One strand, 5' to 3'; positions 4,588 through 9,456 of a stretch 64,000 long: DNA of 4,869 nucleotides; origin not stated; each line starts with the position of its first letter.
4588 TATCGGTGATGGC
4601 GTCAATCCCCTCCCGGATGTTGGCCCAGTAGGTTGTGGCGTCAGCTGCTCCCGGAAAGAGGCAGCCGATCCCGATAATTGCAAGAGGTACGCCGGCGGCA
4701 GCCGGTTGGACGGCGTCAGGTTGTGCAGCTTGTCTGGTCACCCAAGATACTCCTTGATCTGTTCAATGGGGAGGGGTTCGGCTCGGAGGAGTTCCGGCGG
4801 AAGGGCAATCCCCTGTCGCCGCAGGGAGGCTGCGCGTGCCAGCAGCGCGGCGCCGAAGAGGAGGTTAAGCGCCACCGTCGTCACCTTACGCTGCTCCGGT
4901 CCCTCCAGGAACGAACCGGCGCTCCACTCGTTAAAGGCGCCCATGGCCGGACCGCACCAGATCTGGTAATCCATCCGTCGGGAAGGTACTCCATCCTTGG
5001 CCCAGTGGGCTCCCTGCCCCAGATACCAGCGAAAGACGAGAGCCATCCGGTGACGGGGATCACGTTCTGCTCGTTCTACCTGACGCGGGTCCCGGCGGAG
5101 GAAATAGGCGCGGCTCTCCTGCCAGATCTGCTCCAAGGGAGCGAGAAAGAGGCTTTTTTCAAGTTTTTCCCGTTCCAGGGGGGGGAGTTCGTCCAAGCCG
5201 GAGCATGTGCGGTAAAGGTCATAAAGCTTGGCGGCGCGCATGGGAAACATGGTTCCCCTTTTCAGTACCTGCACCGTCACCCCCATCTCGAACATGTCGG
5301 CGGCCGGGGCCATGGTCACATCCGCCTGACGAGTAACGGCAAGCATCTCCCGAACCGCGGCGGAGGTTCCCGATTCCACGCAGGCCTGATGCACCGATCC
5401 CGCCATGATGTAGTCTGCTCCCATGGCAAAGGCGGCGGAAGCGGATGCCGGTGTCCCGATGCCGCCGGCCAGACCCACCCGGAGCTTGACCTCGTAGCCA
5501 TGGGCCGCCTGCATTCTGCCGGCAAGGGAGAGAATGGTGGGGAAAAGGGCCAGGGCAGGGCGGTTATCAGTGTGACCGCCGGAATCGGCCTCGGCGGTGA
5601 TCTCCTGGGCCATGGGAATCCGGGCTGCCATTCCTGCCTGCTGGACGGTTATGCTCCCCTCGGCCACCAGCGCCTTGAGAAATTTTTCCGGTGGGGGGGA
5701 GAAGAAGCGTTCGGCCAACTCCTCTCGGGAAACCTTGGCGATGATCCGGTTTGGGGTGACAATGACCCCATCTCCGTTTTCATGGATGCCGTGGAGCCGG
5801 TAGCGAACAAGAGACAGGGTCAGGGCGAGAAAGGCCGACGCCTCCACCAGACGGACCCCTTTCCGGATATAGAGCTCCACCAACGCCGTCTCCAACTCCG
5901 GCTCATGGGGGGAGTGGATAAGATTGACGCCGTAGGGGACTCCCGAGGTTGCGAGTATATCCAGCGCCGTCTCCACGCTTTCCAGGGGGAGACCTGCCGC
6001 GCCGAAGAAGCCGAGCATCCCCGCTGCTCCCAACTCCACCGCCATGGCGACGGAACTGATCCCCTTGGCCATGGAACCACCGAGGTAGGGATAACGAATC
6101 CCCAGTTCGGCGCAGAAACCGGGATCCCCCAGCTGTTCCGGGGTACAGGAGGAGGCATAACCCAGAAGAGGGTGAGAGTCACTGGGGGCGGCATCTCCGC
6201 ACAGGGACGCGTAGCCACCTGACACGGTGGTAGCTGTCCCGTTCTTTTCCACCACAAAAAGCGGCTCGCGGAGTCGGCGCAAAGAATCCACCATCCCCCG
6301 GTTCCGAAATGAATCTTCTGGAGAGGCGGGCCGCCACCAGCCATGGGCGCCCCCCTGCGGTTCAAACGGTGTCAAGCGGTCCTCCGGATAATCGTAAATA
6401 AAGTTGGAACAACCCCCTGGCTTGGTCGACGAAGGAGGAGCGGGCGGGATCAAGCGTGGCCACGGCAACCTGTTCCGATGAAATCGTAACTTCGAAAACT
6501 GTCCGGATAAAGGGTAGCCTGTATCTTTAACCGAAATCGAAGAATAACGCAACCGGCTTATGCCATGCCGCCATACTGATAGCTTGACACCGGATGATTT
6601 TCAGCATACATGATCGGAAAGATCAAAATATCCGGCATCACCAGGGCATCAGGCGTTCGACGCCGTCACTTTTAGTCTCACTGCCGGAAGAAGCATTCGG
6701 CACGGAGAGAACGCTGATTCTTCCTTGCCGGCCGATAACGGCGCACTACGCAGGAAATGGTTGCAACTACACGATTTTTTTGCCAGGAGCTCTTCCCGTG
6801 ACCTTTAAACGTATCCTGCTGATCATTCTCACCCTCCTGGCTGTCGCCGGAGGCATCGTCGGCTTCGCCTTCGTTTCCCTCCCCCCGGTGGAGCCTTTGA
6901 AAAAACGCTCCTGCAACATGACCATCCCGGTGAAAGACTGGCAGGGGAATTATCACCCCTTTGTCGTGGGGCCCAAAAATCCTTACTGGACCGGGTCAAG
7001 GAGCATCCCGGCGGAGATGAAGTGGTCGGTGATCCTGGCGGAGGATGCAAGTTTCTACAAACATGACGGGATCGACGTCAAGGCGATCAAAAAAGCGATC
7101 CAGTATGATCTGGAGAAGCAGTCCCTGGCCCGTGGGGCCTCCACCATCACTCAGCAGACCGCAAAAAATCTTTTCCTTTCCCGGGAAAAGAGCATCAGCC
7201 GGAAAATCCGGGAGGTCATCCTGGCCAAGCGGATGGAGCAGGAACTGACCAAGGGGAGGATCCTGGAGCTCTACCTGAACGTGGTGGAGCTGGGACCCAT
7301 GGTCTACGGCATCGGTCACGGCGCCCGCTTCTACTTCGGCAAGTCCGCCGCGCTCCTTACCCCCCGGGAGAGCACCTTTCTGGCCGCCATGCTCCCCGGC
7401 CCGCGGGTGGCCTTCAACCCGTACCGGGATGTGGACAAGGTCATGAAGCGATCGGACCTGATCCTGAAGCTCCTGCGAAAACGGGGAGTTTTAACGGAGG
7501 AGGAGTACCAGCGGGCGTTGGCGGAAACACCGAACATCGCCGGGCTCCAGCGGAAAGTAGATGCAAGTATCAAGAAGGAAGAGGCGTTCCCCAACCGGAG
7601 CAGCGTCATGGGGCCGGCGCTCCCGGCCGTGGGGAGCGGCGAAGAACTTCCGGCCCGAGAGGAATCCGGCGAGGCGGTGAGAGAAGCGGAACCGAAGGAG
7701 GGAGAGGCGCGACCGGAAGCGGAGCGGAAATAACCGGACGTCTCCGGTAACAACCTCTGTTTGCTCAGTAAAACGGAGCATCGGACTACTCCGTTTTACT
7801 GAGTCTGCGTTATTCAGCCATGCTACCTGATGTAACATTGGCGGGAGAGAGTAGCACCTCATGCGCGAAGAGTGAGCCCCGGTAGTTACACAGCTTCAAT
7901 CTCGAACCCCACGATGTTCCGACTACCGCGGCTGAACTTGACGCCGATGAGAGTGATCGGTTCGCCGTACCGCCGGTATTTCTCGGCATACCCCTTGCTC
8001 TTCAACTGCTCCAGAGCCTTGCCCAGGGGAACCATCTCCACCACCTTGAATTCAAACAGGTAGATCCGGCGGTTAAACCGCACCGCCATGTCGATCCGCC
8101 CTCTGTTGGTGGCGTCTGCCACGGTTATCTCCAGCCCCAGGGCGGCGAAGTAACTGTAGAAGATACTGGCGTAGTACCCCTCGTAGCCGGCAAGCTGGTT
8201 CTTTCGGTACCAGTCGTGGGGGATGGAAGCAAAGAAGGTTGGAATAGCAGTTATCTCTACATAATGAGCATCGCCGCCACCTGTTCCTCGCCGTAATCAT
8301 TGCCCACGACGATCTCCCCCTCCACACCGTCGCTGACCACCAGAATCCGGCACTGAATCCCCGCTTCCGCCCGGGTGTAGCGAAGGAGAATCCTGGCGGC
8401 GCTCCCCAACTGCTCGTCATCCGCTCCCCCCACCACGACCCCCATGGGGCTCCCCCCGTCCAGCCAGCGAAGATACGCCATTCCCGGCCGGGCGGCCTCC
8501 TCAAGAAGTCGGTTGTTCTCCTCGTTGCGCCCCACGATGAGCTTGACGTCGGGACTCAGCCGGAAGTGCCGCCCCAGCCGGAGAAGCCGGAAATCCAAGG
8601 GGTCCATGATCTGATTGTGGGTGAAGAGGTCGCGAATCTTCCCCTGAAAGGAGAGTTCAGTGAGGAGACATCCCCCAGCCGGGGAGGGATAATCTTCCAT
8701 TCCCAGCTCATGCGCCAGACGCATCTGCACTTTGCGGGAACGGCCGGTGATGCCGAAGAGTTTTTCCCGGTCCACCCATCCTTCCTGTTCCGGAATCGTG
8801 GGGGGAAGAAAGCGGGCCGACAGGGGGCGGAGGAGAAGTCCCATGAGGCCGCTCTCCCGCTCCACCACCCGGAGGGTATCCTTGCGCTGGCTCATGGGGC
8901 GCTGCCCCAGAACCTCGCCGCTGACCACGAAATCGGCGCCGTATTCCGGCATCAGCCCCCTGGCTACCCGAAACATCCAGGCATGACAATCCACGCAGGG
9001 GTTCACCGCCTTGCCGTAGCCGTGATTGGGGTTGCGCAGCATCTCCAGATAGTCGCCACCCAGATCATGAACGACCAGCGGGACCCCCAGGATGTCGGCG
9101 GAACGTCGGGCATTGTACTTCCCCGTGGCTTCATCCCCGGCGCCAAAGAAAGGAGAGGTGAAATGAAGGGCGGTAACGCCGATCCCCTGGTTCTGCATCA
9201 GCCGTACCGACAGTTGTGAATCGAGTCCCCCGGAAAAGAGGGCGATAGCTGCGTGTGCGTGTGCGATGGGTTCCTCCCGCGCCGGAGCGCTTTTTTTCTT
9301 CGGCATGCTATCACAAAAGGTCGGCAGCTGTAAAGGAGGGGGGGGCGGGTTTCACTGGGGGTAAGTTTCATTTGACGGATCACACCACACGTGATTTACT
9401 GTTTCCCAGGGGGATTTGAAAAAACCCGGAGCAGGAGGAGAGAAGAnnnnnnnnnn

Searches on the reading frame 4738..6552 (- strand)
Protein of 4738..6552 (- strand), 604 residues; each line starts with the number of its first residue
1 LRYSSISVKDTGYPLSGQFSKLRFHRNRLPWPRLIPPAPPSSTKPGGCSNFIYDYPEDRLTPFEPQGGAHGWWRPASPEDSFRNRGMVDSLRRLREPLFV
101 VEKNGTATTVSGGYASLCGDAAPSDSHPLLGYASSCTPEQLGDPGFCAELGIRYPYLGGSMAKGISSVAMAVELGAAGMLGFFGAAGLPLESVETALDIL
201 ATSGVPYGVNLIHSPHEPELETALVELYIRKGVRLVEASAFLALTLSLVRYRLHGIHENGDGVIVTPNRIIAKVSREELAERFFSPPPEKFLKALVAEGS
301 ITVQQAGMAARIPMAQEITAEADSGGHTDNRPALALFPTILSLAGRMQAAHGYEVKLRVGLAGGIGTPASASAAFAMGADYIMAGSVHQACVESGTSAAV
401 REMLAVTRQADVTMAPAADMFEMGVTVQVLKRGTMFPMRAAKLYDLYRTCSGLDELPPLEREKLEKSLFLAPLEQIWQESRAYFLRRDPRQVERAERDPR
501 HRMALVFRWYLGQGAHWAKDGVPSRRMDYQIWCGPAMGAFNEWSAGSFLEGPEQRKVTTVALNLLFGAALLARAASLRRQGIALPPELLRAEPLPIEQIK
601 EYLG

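Call 19: search_protein_families(library=pfam, proteins=[window:4738-6552:-], max_evalue=0.00001)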
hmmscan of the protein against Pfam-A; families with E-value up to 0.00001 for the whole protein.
window:4738-6552:- (604 aa): 1 family
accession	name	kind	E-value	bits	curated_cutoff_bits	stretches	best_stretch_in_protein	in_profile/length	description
PF21607.2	FabD_helical_ins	-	7.8e-32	109.8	27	1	451-529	2-80/80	[Acyl-carrier-protein] S-malonyltransferase, inserted helical domain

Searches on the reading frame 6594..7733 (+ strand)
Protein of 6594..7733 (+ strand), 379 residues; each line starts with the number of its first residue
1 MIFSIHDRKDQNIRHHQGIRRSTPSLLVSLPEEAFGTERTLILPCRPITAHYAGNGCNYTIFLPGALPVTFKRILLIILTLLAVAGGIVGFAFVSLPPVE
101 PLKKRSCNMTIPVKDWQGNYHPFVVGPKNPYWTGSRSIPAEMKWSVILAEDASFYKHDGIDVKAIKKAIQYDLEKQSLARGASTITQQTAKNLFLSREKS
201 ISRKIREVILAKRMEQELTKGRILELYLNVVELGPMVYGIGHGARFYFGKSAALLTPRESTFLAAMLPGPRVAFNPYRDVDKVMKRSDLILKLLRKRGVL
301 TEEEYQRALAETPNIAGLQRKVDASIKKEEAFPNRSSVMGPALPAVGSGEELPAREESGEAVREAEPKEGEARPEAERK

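Call 19: search_protein_families(library=pfam, proteins=[window:6594-7733:+], max_evalue=0.00001)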
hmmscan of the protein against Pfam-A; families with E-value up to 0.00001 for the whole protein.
window:6594-7733:+ (379 aa): 1 family
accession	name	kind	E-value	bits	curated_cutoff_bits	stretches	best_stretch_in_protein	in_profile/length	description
PF00912.28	Transgly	-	7e-53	179.1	27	1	129-293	13-176/178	Transglycosylase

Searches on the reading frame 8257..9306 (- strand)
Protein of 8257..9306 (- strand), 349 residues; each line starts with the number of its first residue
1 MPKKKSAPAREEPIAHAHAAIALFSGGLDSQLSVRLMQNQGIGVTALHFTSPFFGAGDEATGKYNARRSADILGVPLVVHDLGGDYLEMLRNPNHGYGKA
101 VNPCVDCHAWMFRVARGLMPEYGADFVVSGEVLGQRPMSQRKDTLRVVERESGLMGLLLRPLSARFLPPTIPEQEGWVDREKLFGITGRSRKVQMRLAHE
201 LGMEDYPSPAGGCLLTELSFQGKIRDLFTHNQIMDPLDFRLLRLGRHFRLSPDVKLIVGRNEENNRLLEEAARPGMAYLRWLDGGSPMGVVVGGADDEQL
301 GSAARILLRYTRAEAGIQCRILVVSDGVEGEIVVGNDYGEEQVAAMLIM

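Call 19: search_protein_families(library=pfam, proteins=[window:8257-9306:-], max_evalue=0.00001)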
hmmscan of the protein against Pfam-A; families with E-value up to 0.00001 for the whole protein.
window:8257-9306:- (349 aa): 2 families
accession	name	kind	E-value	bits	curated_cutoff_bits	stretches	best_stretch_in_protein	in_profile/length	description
PF18297.6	NFACT-R_2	-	1.5e-18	67.3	26.9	1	245-334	1-91/104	NFACT protein RNA binding domain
PF02568.20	ThiI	-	1.3e-09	38.4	20.5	1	19-162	5-144/197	Thiamine biosynthesis protein (ThiI)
